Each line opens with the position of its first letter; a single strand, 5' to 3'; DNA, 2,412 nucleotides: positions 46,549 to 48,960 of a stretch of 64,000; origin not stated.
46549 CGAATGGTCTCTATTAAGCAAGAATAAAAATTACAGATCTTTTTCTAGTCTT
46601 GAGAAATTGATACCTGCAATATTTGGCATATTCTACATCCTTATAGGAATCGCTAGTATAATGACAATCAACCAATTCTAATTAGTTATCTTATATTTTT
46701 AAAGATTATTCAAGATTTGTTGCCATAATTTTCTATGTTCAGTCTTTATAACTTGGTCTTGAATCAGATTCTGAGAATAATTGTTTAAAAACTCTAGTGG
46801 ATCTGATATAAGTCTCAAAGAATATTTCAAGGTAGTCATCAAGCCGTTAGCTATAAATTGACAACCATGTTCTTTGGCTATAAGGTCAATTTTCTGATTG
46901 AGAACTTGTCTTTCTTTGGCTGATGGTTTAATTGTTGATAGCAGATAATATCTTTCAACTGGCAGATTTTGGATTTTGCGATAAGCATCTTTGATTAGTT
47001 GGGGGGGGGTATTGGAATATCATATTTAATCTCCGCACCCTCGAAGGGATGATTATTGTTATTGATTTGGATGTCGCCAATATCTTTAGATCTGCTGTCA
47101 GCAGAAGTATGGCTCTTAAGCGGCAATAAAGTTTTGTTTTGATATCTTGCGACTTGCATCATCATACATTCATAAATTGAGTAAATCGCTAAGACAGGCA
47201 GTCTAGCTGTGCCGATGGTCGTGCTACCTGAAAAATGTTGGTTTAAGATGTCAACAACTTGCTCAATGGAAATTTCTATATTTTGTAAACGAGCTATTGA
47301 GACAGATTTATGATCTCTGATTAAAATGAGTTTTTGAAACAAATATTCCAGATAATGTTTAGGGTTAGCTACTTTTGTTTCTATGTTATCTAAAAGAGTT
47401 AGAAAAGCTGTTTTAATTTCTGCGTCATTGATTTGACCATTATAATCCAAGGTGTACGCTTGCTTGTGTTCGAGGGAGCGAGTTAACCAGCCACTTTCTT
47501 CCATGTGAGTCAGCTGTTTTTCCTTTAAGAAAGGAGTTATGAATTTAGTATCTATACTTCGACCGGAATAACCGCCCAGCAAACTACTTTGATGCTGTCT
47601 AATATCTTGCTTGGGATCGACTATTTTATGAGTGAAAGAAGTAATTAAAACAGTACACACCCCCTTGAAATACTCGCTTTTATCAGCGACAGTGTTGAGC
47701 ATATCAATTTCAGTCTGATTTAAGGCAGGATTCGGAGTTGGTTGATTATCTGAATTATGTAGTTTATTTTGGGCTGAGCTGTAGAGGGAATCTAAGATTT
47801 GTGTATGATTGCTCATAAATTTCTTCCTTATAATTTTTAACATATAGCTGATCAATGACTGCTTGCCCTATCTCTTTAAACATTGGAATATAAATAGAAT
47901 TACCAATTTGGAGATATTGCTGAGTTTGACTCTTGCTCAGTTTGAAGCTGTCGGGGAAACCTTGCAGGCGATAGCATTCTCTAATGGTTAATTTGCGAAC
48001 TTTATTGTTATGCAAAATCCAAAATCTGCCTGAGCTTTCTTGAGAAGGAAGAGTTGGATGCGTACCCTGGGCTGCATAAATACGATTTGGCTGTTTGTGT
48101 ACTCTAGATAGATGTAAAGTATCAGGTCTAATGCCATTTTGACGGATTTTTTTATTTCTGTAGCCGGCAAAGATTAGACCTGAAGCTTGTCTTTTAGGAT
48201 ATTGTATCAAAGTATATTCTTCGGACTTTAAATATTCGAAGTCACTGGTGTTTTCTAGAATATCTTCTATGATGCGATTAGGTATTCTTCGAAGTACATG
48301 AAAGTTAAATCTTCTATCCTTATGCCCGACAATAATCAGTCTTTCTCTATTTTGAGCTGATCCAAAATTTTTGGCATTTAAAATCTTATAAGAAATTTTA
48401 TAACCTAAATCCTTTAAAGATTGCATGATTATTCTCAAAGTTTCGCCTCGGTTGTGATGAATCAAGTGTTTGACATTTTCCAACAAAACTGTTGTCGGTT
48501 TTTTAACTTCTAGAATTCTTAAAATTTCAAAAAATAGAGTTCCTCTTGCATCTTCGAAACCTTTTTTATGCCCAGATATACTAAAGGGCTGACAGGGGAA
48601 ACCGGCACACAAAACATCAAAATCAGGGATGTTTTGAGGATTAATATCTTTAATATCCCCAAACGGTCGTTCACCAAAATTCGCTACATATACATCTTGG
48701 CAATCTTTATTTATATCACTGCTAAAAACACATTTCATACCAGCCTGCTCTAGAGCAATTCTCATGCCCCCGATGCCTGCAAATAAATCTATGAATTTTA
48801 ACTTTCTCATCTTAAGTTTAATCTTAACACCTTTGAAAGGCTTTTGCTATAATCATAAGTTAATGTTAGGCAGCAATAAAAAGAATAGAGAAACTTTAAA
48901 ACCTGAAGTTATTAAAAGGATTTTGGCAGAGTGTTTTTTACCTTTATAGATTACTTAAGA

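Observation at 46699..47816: Restriction endonuclease gene split exactly at a C9 homopolymer: candidate phase-variable R-M system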

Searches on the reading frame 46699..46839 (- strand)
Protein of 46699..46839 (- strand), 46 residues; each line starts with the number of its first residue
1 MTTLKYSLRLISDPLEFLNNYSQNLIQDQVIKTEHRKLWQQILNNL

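Call 24: find_encoding_contigs(protein=window:46699-46839:-, flank=3000, max_places=10)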
Protein window:46699-46839:- (46 aa): 1 contig read that carries it; 1 place shown.
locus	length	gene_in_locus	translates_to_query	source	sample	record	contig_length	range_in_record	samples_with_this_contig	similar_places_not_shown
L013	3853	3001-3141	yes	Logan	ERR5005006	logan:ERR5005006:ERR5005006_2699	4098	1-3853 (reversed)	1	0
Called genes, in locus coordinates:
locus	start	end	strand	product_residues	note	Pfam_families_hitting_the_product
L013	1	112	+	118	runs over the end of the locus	?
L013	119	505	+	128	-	-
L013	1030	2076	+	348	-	PF00145:DNA_methylase, PF23627:LisH_WDR26 (faint)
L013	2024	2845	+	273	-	PF09566:RE_SacI_N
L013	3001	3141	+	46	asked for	-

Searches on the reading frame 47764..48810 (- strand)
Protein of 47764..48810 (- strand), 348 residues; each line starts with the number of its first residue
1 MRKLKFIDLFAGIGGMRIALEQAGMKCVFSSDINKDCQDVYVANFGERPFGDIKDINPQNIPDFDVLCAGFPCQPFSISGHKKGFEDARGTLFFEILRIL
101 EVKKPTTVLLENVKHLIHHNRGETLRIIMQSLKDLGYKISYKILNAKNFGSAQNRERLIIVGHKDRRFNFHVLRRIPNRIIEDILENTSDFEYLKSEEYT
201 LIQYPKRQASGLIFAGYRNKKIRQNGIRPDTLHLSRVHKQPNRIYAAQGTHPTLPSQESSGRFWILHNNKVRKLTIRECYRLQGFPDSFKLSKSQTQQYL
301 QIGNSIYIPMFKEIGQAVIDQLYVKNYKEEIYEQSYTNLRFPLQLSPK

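Call 6: search_protein_families(library=pfam, proteins=[window:47764-48810:-], max_evalue=0.1)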
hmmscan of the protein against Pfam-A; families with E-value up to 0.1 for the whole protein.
window:47764-48810:- (348 aa): 2 families
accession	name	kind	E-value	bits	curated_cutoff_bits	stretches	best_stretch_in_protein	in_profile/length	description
PF00145.23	DNA_methylase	-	9.2e-94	314.9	22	1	4-318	1-322/324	C-5 cytosine-specific DNA methylase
PF23627.1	LisH_WDR26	-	2.5e-05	24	27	1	119-144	10-35/45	WDR26 Lis-homology motif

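Call 7: search_protein_families(library=ncbifam, proteins=[window:47764-48810:-], max_evalue=0.1)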
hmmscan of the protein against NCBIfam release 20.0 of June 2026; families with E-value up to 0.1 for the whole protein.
window:47764-48810:- (348 aa): 2 families
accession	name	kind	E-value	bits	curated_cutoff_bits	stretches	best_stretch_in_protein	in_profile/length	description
TIGR00675.1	dcm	superfamily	4.6e-95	319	100.65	1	6-317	1-328/329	DNA (cytosine-5-)-methyltransferase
NF007772.0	PRK10458.1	subfamily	9.5e-52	176.1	710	2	58-318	164-452/472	DNA cytosine methylase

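Call 13: list_cluster_members(proteins=[P0001, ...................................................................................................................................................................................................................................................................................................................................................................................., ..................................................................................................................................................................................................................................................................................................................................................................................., window:47764-48810:-])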
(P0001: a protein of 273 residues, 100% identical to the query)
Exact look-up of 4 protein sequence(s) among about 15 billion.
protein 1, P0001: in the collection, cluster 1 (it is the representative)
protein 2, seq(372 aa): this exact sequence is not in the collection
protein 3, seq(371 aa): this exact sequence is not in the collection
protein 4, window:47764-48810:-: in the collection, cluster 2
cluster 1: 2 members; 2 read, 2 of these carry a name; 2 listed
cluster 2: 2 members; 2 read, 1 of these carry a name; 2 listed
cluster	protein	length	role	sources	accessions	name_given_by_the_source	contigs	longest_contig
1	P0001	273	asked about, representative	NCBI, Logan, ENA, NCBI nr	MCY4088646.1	MAG: hypothetical protein OXF49_00745 [Candidatus Saccharibacteria bacterium] | hypothetical protein [Candidatus Saccharibacteria bacterium]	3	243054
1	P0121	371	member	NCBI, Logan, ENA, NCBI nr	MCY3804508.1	MAG: hypothetical protein OXF85_01410 [Candidatus Saccharibacteria bacterium] | hypothetical protein [Candidatus Saccharibacteria bacterium]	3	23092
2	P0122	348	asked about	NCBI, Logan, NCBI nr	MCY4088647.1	MAG: DNA (cytosine-5-)-methyltransferase [Candidatus Saccharibacteria bacterium] | DNA (cytosine-5-)-methyltransferase [Candidatus Saccharibacteria bacterium]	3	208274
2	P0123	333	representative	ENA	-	-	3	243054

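Call 15: find_encoding_contigs(protein=P0121, flank=10000, max_places=10)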
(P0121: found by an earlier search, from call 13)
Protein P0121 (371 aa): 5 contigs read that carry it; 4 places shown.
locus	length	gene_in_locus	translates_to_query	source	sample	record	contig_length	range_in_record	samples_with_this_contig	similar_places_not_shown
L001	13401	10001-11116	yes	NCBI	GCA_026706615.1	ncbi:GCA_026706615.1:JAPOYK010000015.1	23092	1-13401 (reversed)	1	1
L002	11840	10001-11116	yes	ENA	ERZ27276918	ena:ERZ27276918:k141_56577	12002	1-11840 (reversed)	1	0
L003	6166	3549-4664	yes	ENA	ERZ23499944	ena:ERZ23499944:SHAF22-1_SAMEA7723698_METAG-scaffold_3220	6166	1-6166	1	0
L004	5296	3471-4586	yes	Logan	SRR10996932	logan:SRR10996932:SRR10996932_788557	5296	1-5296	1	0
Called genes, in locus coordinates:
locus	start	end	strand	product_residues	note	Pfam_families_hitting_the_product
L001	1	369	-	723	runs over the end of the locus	PF01935:DUF87, PF12846:AAA_10, PF19044:P-loop_TraG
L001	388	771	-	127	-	PF12666:PrgI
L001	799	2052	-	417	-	PF18895:T4SS_pilin (weak)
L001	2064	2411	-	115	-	PF04956:TrbC, PF18895:T4SS_pilin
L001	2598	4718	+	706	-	PF03235:GmrSD_N, PF07510:GmrSD_C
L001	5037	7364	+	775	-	-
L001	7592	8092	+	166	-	PF13274:SocA_Panacea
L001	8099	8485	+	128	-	-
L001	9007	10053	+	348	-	PF00145:DNA_methylase, PF23627:LisH_WDR26 (faint)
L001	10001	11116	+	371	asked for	PF09566:RE_SacI_N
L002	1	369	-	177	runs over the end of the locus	?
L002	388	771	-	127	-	PF12666:PrgI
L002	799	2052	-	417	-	PF18895:T4SS_pilin (weak)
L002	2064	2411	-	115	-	PF04956:TrbC, PF18895:T4SS_pilin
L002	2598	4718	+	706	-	PF03235:GmrSD_N, PF07510:GmrSD_C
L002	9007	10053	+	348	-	PF00145:DNA_methylase, PF23627:LisH_WDR26 (faint)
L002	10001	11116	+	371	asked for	PF09566:RE_SacI_N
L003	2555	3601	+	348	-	PF00145:DNA_methylase, PF23627:LisH_WDR26 (faint)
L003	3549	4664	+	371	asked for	PF09566:RE_SacI_N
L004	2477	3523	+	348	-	PF00145:DNA_methylase, PF23627:LisH_WDR26 (faint)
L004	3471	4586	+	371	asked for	PF09566:RE_SacI_N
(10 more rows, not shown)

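Call 18: find_encoding_contigs(protein=window:47764-48810:-, flank=3000, max_places=10)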
Protein window:47764-48810:- (348 aa): 3 contigs read that carry it; 3 places shown.
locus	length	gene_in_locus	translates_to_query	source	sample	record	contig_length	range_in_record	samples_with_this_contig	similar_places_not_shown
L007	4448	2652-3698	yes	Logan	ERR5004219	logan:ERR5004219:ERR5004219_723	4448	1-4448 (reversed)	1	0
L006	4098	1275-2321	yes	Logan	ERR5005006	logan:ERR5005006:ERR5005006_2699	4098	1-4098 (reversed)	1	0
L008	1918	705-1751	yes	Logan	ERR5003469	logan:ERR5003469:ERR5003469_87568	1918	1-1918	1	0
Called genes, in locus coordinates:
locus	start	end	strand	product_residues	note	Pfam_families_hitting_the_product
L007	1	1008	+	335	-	?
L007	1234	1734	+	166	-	PF13274:SocA_Panacea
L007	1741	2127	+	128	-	-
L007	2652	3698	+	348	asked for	PF00145:DNA_methylase, PF23627:LisH_WDR26 (faint)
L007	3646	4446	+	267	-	?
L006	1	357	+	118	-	?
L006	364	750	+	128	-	-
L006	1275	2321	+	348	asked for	PF00145:DNA_methylase, PF23627:LisH_WDR26 (faint)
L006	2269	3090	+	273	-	PF09566:RE_SacI_N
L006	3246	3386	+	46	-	-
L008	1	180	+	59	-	?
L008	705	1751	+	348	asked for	PF00145:DNA_methylase, PF23627:LisH_WDR26 (faint)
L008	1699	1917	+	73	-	?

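Call 27: search_protein_families(library=pfam, proteins=[P0121], max_evalue=10)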
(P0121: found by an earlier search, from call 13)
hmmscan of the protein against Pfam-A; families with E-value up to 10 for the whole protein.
P0121 (371 aa): 1 family
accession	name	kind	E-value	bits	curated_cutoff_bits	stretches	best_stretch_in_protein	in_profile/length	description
PF19278.4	Hydant_A_C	-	0.075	12.8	21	1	97-140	21-64/193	Hydantoinase/oxoprolinase C-terminal domain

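Call 29: search_protein_families(library=padloc, proteins=[P0121, window:47764-48810:-], max_evalue=0.01)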
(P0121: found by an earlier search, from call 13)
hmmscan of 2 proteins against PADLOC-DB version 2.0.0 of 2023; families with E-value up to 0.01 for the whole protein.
P0121 (371 aa): 0 families

window:47764-48810:- (348 aa): 66 families (the best 25 are shown)
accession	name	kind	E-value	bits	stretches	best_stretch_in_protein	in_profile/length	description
PDLC03272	MTase_II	-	1.3e-112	374.9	1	1-330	72-398/407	Type II methyltransferase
PDLC03361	MTase_II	-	1.9e-78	262.3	1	3-322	86-437/455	Type II methyltransferase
PDLC02653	DrmMII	-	1.6e-75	252.1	2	3-198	4-208/333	DrmMII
PDLC03378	MTase_II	-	5.3e-73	244.3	1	3-330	2-338/344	Type II methyltransferase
PDLC03217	MTase_II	-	5.5e-70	234.6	1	1-321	382-700/703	Type II methyltransferase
PDLC03242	MTase_II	-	1.4e-65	219.9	2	3-165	100-263/409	Type II methyltransferase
PDLC03716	oMTase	-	4.9e-60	201.5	2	4-165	39-201/349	orphan methyltransferase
PDLC03234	MTase_II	-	4.6e-57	192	2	2-198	3-209/375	Type II methyltransferase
PDLC00026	DruM2|DruM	-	2.6e-55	186.3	1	2-329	3-325/336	DNA cytosine methylase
PDLC03326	MTase_II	-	1.2e-54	184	2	2-165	3-177/412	Type II methyltransferase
PDLC03269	MTase_II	-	1.2e-52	177.4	2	1-166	1-168/437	Type II methyltransferase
PDLC03734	oMTase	-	7.9e-52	174.7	2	1-164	1-169/444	orphan methyltransferase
PDLC00033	DruM2|DruM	-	9.8e-52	174.4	2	2-166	20-193/368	DNA cytosine methylase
PDLC00034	DruM2|DruM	-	6.7e-50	167.9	2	4-163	8-186/457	DNA cytosine methylase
PDLC00027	DruM2|DruM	-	3.2e-48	162.9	2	3-165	11-174/361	DNA cytosine methylase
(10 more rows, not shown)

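Call 31: search_dna_similar(query=P0121, collection=plasmids, mode=protein, max_rows=15)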
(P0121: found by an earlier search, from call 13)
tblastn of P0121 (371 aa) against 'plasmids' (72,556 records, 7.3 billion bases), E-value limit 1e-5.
Records with a match: 6; places in all: 6; records where one place covers at least 80% of the query: 3.
Best place of each record, by identity: <60% 6.
By first word of the organism name: Nostoc 2; Staphylococcus 1; Calothrix 1; Aeromonas 1; Comamonas 1.
By predicted mobility (MOB-suite, as given by PLSDB): mobilizable 4; non-mobilizable 1; conjugative 1.
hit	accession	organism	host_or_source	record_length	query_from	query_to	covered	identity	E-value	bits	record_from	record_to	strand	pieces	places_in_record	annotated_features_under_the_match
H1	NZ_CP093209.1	Staphylococcus epidermidis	Homo sapiens,blood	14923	32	369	91%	41.0%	3e-77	266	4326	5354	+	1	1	DNA cytosine methyltransferase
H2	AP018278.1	Calothrix sp. NIES-4101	-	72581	35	353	86%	25.0%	4e-12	75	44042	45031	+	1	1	D12 class N6 adenine-specific DNA methyltransferase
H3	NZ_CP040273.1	Nostoc sp. C052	Blasia pusilla,pure culture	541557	42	348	83%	23.3%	1e-9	67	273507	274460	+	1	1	restriction endonuclease, SacI family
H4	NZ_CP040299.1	Nostoc sp. TCL26-01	Leiosporoceros dussii,pure culture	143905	82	348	72%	24.7%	1e-10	71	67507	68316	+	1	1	restriction endonuclease, SacI family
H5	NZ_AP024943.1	Aeromonas caviae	-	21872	56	251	53%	26.3%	1e-9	67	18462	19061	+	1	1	restriction endonuclease, SacI family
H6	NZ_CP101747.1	Comamonas sp. C11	mixed culture,wastewater treatment plant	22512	56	251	53%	26.3%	1e-9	67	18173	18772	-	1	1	restriction endonuclease, SacI family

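Call 38: search_solved_structures(query=window:47764-48810:-, max_evalue=0.00001, show_alignments=1)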
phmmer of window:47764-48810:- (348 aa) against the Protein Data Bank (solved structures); distinct sequences matched with E-value up to 0.00001: 50.
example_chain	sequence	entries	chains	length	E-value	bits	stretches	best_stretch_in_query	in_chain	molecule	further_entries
10mh_A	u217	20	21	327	1.2e-70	241.2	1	3-322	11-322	PROTEIN (CYTOSINE-SPECIFIC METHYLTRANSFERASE HHAI) | HaeIII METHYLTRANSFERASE | Modification methylase HhaI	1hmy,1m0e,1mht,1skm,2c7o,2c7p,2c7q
2i9k_A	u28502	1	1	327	1.5e-70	240.8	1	3-322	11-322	Modification methylase HhaI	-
2zcj_A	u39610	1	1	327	3.1e-70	239.8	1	3-322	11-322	Modification methylase HhaI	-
1svu_A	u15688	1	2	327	4.7e-70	239.2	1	3-322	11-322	Modification methylase HhaI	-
2uz4_A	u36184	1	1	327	5.9e-70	238.9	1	3-322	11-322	MODIFICATION METHYLASE HHAI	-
2uyc_A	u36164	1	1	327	6e-70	238.9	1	3-322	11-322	MODIFICATION METHYLASE HHAI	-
2z6q_A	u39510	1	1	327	7.5e-70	238.6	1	3-322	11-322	Modification methylase HhaI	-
2z6u_A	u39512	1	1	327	7.8e-70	238.5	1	3-322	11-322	Modification methylase HhaI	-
1fjx_A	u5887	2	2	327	9.3e-70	238.3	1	3-322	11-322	HHAI DNA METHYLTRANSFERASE | MODIFICATION METHYLASE HHAI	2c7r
2uyh_A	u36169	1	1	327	1e-69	238.1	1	3-322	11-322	MODIFICATION METHYLASE HHAI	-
2z6a_A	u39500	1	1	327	2.1e-69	237.1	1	3-322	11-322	Modification methylase HhaI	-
3lx6_A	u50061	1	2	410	2.4e-41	144.8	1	4-316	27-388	Cytosine-specific methyltransferase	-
3me5_A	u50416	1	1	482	4.8e-41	143.8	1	4-317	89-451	Cytosine-specific methyltransferase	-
1dct_A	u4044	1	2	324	1.1e-36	129.5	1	5-318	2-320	PROTEIN (MODIFICATION METHYLASE HAEIII)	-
3ubt_Y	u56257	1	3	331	1.7e-35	125.6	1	5-320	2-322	Modification methylase HaeIII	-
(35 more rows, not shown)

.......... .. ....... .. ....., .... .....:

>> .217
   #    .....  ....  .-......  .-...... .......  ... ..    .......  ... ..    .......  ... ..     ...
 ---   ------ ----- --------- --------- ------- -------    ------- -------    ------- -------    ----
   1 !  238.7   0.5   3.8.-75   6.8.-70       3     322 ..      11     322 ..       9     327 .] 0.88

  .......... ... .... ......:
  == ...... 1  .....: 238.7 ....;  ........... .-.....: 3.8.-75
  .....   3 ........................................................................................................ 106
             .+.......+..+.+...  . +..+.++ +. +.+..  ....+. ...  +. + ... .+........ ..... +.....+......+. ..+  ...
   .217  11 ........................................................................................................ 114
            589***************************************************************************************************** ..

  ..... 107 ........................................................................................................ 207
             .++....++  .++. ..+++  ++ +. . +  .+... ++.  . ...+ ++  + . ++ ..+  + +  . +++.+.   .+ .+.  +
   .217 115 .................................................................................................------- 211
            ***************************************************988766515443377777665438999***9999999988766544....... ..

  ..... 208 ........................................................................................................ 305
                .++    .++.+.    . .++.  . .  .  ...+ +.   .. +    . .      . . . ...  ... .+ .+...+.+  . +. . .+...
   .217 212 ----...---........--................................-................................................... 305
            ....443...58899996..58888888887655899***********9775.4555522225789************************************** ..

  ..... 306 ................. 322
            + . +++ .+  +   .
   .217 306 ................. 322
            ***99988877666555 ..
